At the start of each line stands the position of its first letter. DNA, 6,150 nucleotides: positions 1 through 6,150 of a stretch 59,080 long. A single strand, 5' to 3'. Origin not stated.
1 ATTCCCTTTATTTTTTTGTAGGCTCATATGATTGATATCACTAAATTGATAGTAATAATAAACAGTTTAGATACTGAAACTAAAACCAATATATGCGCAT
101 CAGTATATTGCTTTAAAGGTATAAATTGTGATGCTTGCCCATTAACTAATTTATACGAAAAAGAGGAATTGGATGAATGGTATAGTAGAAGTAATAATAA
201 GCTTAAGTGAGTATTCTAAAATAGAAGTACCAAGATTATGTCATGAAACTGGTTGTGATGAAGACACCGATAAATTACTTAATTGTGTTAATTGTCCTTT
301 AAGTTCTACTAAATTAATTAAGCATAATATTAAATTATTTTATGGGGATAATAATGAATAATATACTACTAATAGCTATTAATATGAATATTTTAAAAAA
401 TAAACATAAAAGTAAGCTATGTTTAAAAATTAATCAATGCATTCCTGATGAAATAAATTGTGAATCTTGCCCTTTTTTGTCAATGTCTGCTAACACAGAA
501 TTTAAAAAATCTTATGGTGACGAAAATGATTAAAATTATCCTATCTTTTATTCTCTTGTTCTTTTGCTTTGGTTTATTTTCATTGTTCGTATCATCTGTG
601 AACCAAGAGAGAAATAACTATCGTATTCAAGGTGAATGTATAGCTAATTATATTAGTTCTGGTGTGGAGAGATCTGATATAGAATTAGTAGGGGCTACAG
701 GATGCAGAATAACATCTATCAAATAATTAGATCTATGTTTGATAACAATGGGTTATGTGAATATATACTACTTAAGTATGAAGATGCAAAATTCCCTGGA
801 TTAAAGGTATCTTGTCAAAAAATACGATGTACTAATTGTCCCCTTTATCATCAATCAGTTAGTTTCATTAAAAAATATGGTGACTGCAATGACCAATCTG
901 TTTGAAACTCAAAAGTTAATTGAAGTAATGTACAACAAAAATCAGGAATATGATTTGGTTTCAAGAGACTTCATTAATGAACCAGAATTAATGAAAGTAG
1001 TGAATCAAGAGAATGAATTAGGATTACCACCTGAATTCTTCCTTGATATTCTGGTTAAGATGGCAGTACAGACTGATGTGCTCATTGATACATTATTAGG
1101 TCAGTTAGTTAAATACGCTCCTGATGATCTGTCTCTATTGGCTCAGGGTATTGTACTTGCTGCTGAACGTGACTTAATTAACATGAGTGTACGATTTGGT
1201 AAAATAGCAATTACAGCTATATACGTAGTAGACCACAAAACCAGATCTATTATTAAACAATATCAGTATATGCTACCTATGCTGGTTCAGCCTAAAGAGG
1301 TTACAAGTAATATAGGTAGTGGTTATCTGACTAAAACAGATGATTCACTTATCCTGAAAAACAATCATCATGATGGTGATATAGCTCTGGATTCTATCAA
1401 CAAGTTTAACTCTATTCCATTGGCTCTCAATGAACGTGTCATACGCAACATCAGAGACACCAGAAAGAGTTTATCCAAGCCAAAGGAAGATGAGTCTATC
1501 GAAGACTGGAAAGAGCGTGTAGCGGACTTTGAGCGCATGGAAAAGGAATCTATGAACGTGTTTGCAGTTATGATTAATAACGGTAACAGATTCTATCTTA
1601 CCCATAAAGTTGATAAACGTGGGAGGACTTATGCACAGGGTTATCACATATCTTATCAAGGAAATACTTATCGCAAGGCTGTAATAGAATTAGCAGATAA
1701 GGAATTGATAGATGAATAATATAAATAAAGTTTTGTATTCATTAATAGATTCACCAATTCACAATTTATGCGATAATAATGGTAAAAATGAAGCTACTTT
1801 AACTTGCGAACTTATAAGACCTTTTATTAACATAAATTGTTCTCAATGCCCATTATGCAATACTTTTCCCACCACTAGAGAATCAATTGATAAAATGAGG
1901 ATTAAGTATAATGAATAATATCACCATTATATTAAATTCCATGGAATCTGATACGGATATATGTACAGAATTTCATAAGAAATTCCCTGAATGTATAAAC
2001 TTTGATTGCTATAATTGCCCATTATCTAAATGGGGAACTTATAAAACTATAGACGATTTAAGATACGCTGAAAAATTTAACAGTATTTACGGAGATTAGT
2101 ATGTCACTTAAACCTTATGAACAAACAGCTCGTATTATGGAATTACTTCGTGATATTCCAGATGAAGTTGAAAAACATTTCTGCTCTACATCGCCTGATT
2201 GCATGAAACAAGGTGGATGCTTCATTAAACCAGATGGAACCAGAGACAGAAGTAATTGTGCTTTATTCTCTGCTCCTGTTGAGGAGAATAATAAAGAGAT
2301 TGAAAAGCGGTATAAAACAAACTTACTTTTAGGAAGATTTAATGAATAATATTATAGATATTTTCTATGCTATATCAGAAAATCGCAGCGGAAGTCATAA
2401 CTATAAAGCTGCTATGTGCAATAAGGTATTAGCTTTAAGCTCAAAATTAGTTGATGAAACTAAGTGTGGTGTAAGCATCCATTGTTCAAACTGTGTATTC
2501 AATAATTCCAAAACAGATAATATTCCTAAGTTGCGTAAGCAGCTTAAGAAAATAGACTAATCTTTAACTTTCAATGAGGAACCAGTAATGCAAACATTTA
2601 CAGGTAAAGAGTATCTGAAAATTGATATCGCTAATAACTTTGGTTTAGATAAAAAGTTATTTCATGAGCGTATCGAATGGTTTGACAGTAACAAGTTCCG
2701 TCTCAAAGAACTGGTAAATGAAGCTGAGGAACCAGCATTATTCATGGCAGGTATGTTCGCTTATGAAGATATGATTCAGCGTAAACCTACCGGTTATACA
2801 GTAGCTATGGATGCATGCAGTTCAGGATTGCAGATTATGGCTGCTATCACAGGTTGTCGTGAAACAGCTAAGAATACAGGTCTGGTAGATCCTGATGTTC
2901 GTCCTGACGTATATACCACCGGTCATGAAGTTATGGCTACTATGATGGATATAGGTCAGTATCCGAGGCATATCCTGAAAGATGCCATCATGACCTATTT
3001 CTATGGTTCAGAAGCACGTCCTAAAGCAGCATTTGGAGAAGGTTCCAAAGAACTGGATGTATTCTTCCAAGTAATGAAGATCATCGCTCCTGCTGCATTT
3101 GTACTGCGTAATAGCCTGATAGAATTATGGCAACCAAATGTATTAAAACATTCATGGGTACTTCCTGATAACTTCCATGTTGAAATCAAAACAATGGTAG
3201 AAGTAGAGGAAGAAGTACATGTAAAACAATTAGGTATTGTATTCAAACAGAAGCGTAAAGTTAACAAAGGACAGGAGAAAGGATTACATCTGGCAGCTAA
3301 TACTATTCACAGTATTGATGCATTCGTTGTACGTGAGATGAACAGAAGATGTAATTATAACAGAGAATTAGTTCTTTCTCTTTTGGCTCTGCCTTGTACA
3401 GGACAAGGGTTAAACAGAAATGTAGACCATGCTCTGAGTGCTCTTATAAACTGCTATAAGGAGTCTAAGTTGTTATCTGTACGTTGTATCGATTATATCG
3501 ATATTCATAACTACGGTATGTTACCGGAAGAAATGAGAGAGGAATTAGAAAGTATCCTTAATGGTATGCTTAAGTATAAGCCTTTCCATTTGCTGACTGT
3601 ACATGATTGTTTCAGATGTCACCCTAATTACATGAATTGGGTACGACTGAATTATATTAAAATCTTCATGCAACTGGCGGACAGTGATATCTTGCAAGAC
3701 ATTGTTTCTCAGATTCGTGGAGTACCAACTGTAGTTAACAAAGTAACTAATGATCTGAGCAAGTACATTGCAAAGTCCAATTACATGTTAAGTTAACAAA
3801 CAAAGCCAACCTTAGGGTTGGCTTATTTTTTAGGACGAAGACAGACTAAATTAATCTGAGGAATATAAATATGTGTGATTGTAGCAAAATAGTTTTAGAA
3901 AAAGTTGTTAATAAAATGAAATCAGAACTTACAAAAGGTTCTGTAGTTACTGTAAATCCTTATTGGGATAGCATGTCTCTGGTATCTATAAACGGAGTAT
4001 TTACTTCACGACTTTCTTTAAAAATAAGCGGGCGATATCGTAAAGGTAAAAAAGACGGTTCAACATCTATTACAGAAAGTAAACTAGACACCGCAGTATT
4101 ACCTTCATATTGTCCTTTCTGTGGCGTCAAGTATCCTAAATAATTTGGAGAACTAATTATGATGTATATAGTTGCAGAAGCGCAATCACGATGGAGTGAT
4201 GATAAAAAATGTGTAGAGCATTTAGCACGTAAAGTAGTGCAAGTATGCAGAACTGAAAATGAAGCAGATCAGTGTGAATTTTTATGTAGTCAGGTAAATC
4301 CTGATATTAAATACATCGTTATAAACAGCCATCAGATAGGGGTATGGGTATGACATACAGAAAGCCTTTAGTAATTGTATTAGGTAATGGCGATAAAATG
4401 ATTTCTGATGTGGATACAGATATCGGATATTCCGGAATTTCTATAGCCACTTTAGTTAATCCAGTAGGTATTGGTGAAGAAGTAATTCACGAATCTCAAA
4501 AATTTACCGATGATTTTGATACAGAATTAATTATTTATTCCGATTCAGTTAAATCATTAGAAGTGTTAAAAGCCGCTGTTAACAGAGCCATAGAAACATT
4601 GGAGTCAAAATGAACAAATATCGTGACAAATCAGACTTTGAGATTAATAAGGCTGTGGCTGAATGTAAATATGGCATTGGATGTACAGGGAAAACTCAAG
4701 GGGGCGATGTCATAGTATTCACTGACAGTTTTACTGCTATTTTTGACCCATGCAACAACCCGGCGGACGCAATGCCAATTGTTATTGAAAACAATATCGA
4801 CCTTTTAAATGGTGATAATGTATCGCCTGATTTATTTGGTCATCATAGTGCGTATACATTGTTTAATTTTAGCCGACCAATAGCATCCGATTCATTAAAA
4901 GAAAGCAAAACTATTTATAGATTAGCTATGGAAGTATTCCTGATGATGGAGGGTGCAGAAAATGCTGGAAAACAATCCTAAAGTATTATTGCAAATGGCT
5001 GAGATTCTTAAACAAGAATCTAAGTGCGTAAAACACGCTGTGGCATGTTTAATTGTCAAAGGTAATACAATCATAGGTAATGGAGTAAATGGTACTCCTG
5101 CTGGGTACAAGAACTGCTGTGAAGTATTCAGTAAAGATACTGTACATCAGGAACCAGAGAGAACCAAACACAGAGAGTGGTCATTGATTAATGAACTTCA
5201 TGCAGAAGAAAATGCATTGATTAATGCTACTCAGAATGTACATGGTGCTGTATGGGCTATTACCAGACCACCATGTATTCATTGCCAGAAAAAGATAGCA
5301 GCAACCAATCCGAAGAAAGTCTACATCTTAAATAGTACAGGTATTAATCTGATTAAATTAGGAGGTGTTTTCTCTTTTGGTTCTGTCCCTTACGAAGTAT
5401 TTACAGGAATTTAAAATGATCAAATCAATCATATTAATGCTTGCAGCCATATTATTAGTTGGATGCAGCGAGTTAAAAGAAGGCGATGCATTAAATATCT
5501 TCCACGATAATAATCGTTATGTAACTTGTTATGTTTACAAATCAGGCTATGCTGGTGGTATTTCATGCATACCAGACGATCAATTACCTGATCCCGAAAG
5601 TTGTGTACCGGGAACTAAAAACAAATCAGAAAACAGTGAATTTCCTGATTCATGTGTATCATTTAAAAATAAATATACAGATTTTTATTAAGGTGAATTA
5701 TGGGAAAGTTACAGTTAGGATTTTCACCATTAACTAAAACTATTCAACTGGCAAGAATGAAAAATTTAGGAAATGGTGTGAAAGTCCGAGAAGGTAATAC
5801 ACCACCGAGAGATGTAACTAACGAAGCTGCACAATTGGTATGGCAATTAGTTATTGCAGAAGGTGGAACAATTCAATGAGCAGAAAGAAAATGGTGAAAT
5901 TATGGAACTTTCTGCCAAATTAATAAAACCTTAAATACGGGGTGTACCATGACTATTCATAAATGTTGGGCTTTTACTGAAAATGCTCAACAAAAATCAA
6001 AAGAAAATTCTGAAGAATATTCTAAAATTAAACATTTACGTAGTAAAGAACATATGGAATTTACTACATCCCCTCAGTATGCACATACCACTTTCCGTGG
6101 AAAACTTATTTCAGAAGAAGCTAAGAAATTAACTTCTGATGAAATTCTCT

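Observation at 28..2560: Tandem array of at least seven diversified paralogous four-Cys mini-proteins with reused gene boundaries, splitting the RNAPII genes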

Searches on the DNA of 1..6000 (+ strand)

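Call 4: search_dna_similar(query=window:1-6000:+, collection=phages, mode=near, max_rows=20)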
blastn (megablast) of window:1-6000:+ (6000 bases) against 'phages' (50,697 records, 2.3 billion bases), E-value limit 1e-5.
No match.
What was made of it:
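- Tried and rejected: Megablast of window 1-6000 against 50,697 phage records found nothing (call 4).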
